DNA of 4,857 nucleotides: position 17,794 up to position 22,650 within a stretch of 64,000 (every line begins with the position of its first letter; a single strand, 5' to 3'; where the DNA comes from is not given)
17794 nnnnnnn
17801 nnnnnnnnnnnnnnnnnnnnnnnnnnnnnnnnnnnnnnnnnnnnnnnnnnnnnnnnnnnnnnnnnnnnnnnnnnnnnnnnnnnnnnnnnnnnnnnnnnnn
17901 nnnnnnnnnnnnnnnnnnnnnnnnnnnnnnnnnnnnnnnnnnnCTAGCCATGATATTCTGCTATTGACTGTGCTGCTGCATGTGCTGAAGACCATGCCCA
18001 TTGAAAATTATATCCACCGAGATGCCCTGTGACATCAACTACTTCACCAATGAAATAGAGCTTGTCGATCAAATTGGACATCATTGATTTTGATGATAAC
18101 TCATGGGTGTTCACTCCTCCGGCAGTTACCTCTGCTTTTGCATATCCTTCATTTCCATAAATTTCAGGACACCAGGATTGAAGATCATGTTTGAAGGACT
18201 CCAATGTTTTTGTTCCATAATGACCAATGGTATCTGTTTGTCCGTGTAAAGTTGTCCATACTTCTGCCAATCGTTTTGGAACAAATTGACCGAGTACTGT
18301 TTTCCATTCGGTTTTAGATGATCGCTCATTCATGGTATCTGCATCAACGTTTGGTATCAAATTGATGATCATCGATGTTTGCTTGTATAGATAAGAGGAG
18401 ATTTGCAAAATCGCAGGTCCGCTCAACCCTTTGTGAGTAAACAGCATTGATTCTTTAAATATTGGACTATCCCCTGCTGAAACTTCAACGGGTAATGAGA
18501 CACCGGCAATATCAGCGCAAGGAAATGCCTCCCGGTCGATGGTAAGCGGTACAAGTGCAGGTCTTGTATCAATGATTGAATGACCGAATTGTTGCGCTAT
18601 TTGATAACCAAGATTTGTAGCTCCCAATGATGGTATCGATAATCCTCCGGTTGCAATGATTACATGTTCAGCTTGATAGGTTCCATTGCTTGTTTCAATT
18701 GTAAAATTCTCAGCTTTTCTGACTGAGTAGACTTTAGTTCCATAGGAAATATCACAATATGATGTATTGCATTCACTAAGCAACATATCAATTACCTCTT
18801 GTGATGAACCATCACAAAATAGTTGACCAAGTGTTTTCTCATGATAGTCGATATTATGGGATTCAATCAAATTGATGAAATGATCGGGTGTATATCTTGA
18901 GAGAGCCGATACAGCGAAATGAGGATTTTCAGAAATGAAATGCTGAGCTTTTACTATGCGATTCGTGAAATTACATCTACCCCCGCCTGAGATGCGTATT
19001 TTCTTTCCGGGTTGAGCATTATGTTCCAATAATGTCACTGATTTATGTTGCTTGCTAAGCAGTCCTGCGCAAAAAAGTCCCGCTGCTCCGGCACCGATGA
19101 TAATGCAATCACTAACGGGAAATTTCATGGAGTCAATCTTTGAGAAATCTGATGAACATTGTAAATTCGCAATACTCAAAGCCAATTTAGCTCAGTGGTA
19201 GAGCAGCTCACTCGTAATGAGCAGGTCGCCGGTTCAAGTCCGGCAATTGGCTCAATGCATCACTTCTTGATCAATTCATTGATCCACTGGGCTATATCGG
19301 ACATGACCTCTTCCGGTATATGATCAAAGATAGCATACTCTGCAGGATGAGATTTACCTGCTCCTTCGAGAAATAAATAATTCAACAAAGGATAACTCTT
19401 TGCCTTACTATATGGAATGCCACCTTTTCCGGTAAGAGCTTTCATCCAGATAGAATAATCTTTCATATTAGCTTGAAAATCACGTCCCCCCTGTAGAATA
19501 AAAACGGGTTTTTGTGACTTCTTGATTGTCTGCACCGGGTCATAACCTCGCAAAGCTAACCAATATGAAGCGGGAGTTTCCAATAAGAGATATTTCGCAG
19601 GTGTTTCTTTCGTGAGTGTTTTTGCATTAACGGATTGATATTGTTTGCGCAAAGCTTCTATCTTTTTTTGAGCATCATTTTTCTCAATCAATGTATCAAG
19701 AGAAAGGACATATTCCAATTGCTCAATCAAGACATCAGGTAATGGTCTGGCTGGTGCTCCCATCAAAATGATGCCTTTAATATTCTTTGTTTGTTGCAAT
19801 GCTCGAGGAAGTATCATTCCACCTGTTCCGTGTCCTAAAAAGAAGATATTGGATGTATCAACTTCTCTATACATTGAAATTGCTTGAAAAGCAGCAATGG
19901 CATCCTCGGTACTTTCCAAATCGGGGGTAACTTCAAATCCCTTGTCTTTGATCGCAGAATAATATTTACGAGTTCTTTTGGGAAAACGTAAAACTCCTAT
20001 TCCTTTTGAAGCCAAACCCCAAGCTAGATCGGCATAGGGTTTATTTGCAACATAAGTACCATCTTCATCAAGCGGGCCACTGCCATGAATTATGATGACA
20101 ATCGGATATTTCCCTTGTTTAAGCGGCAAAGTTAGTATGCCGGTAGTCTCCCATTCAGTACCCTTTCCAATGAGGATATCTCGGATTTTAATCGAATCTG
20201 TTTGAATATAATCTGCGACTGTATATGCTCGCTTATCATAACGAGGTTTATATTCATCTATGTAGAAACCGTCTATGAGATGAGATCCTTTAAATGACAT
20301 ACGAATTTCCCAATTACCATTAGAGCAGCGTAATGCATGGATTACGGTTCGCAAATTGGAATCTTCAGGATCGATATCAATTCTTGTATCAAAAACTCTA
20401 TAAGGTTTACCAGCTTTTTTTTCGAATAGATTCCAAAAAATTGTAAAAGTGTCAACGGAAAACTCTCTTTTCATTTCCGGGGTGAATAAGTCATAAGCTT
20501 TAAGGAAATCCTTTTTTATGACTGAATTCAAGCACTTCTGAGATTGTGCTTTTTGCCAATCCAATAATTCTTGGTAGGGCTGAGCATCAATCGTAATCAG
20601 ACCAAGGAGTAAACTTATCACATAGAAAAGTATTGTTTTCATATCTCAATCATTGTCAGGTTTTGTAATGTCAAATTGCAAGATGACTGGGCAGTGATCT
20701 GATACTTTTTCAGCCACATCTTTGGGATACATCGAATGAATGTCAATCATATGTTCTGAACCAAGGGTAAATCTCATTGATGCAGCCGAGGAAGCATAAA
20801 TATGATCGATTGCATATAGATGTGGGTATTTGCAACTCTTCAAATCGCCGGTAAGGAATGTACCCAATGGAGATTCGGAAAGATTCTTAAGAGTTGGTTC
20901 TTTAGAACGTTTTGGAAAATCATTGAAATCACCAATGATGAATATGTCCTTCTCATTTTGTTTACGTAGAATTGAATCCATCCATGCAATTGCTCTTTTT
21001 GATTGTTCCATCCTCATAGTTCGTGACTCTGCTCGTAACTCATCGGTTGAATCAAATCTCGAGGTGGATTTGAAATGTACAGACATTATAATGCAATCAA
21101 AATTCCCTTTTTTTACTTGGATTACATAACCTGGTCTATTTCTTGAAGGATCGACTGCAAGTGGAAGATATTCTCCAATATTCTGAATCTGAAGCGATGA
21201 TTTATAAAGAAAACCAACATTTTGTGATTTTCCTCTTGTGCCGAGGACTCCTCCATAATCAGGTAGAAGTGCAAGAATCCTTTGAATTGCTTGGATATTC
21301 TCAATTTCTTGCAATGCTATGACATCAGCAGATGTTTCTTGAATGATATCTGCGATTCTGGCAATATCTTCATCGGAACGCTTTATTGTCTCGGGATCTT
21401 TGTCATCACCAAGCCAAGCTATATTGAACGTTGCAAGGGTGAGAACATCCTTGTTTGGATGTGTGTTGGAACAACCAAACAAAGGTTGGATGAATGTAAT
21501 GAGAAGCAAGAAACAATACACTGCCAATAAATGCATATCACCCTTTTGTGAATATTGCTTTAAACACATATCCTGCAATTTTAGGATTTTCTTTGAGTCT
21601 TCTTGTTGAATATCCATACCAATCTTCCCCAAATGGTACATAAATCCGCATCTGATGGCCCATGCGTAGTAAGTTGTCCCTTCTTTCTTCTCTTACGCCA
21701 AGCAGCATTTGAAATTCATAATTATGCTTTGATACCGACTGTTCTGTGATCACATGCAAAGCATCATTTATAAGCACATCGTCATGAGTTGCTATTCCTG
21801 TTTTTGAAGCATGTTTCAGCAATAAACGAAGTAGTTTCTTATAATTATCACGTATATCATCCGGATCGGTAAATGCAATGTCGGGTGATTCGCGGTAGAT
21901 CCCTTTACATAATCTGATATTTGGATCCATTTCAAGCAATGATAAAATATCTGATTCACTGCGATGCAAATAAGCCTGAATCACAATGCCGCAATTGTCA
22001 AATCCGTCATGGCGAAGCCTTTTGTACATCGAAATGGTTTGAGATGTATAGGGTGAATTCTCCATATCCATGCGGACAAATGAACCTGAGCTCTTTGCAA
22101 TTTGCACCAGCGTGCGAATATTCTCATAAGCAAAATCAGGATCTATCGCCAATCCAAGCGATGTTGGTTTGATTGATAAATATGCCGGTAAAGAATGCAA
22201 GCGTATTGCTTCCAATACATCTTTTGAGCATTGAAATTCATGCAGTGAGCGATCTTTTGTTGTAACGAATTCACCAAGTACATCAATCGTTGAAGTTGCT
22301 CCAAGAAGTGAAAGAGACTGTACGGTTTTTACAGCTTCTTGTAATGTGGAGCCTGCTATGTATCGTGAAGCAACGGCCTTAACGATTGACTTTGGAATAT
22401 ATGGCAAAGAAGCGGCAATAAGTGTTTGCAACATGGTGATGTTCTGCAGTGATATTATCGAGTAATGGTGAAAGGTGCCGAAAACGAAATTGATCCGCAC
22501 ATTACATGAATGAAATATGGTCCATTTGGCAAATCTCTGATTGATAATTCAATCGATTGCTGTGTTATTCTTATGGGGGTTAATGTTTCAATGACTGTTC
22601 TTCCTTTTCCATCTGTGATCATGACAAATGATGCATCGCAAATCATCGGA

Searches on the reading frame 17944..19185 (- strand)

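Call 52: search_protein_families(library=pfam, proteins=[window:17944-19185:-], max_evalue=0.0001)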
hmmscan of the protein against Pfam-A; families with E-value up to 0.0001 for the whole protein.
window:17944-19185:- (413 aa): 9 families
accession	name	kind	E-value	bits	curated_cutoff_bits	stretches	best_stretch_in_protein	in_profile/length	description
PF03486.20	HI0933_like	-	1.3e-86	290.4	50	1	26-406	2-243/244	HI0933-like protein Rossmann domain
PF22780.1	HI0933_like_1st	-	5.5e-30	104.8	27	1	208-353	1-165/165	HI0933-like protein barrel and H2TH domain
PF13738.12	Pyr_redox_3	-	4.6e-12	46.2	30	1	144-187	96-140/305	Pyridine nucleotide-disulphide oxidoreductase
PF01266.30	DAO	-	4.2e-11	43.4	27.9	1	26-126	1-94/353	FAD dependent oxidoreductase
PF13450.12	NAD_binding_8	-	1.2e-07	32.3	21.9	1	29-61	1-33/68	NAD(P)-binding Rossmann-like domain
PF07992.20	Pyr_redox_2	-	1.3e-07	31.8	26.1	1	26-183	2-111/291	Pyridine nucleotide-disulphide oxidoreductase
PF00890.30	FAD_binding_2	-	1.6e-07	31.3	20.4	1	26-78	1-53/414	FAD binding domain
PF01946.23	Thi4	-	3.6e-05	23.6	26.2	1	18-79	11-70/235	Thi4 family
PF01593.30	Amino_oxidase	-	8.2e-05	22.5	19.8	0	78-179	150-254/443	Flavin containing amine oxidoreductase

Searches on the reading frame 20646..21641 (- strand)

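Call 52: search_protein_families(library=pfam, proteins=[window:20646-21641:-], max_evalue=0.0001)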
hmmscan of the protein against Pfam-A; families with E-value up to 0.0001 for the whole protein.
window:20646-21641:- (331 aa): 2 families
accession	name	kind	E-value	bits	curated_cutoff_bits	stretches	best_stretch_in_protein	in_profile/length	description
PF03372.29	Exo_endo_phos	-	2.9e-12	47.3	24.5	1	70-316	1-225/225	Endonuclease/Exonuclease/phosphatase family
PF19580.5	Exo_endo_phos_3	-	7.8e-05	22.3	27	0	91-251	42-207/311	Endonuclease/Exonuclease/phosphatase family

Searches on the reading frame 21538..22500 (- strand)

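Call 52: search_protein_families(library=pfam, proteins=[window:21538-22500:-], max_evalue=0.0001)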
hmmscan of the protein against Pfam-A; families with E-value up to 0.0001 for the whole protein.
window:21538-22500:- (320 aa): 1 family
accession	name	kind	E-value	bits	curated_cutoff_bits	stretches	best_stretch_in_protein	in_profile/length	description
PF01619.24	Pro_dh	-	2.3e-29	103.3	27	1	56-308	1-272/278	Proline dehydrogenase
